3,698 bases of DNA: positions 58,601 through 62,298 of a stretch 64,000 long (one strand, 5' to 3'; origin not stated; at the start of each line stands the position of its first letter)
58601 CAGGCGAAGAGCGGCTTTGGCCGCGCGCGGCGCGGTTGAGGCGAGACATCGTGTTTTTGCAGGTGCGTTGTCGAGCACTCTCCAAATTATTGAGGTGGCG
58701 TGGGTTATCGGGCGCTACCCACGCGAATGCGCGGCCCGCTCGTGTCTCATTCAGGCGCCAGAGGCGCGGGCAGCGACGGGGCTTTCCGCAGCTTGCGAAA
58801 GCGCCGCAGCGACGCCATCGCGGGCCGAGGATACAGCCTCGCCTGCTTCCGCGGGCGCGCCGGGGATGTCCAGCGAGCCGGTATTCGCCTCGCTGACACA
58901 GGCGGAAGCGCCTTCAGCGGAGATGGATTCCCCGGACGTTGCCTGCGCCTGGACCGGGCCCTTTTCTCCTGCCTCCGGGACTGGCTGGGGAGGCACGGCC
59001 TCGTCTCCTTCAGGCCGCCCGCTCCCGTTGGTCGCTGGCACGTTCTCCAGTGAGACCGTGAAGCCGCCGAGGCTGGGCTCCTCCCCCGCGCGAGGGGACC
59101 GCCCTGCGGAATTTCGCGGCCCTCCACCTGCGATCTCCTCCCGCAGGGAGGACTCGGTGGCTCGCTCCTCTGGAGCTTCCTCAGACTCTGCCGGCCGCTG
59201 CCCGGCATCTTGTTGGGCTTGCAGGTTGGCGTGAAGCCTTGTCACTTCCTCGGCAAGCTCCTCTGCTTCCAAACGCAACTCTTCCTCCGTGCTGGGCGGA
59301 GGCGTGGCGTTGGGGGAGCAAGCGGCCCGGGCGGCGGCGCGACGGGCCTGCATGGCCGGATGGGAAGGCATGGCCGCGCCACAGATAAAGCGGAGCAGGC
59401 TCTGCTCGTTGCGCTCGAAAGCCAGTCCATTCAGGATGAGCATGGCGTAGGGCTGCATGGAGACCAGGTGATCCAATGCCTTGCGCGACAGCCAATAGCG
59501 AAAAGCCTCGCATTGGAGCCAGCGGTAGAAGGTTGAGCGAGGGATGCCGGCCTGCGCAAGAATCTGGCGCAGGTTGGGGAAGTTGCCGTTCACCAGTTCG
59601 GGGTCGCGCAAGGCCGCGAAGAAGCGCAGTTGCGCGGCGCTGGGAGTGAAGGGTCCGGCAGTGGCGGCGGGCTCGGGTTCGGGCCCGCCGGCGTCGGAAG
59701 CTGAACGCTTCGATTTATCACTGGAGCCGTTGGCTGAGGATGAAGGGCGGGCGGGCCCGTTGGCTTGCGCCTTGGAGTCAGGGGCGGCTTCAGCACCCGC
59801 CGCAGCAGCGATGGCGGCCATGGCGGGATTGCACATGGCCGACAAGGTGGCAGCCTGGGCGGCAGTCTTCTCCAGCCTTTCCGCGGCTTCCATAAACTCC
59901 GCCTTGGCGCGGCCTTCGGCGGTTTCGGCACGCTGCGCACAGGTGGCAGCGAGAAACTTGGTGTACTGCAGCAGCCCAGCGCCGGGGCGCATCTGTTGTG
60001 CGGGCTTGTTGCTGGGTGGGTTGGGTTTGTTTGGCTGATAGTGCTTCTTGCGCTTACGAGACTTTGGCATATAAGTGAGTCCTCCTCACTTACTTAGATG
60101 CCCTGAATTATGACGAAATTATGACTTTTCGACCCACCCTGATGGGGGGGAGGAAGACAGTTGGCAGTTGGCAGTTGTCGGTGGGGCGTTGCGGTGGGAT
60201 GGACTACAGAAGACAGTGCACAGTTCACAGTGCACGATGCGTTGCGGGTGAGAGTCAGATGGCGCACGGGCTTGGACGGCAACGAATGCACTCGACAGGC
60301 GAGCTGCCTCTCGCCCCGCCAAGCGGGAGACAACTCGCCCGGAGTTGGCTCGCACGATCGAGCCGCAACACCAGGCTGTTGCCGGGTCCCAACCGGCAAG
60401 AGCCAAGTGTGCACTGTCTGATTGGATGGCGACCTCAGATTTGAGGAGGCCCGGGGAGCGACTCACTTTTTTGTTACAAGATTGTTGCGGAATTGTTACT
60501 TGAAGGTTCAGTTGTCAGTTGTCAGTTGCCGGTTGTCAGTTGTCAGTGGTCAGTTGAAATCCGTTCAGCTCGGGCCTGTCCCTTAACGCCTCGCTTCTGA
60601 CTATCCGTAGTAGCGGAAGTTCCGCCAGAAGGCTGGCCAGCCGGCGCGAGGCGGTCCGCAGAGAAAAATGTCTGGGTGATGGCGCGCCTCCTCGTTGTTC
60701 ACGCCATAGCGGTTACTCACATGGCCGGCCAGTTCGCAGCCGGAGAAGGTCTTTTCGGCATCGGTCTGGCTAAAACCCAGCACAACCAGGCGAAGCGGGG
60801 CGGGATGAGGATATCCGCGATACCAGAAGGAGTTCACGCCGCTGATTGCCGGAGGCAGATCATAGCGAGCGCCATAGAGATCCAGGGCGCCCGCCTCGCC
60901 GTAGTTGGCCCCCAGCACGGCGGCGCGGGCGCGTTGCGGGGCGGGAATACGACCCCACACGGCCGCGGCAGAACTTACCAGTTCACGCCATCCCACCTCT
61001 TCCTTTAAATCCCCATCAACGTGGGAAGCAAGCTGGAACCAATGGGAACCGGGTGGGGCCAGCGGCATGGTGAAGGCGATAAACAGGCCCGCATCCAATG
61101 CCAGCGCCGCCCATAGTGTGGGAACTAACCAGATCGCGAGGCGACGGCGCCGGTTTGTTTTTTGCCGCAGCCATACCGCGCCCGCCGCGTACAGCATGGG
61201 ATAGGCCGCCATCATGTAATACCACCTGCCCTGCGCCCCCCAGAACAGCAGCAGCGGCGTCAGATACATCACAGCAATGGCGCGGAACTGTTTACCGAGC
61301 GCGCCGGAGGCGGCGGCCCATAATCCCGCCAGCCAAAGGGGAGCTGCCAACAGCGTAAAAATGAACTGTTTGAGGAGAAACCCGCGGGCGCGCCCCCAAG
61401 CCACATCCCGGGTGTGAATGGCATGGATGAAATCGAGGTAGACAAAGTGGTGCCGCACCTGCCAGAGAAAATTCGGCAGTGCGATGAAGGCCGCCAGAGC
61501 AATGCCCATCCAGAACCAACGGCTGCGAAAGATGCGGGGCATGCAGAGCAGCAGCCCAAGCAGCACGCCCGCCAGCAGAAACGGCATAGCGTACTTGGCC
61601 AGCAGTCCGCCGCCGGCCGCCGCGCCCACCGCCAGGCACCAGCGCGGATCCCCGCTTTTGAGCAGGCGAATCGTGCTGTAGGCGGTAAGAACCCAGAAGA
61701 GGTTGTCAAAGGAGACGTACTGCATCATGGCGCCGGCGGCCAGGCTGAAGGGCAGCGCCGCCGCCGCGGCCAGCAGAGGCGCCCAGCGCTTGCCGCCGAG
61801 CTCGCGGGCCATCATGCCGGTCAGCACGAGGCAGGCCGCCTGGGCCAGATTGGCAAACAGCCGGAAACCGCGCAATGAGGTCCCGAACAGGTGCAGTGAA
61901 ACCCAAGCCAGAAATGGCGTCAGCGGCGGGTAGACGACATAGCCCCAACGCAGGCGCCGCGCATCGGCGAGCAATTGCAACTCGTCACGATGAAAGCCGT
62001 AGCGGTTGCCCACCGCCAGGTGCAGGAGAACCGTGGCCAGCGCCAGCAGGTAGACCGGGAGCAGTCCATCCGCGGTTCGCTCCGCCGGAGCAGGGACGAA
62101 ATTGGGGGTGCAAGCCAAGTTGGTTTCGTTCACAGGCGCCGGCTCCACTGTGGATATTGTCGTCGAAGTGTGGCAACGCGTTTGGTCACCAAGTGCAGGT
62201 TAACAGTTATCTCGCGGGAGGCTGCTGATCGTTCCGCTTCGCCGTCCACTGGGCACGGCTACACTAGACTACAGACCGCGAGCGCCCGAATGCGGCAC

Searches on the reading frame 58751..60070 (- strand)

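Call 14: search_protein_families(library=pfam, proteins=[window:58751-60070:-])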
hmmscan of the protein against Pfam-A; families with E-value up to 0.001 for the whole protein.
window:58751-60070:- (439 aa): 0 families

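Call 86: search_protein_families(library=pfam, proteins=[window:58751-60070:-], max_evalue=1)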
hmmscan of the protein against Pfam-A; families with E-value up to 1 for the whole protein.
window:58751-60070:- (439 aa): 3 families
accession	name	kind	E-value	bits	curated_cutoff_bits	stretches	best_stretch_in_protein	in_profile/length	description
PF13022.12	HTH_Tnp_1_2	-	0.028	14.9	27.9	1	161-198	21-60/122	Helix-turn-helix of insertion element transposase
PF13518.12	HTH_28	-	0.035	14.6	25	1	166-187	14-35/52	Helix-turn-helix domain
PF13384.12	HTH_23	-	0.061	13.6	24.6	1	168-187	21-40/50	Homeodomain-like domain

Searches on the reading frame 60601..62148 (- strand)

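Call 49: search_protein_families(library=pfam, proteins=[window:60601-62148:-], max_evalue=0.01)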
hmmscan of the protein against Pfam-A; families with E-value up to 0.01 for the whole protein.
window:60601-62148:- (515 aa): 1 family
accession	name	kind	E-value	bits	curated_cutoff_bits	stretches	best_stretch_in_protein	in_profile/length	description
PF13231.12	PMT_2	-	3.5e-18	66.7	26.1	1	74-229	3-160/160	Dolichyl-phosphate-mannose-protein mannosyltransferase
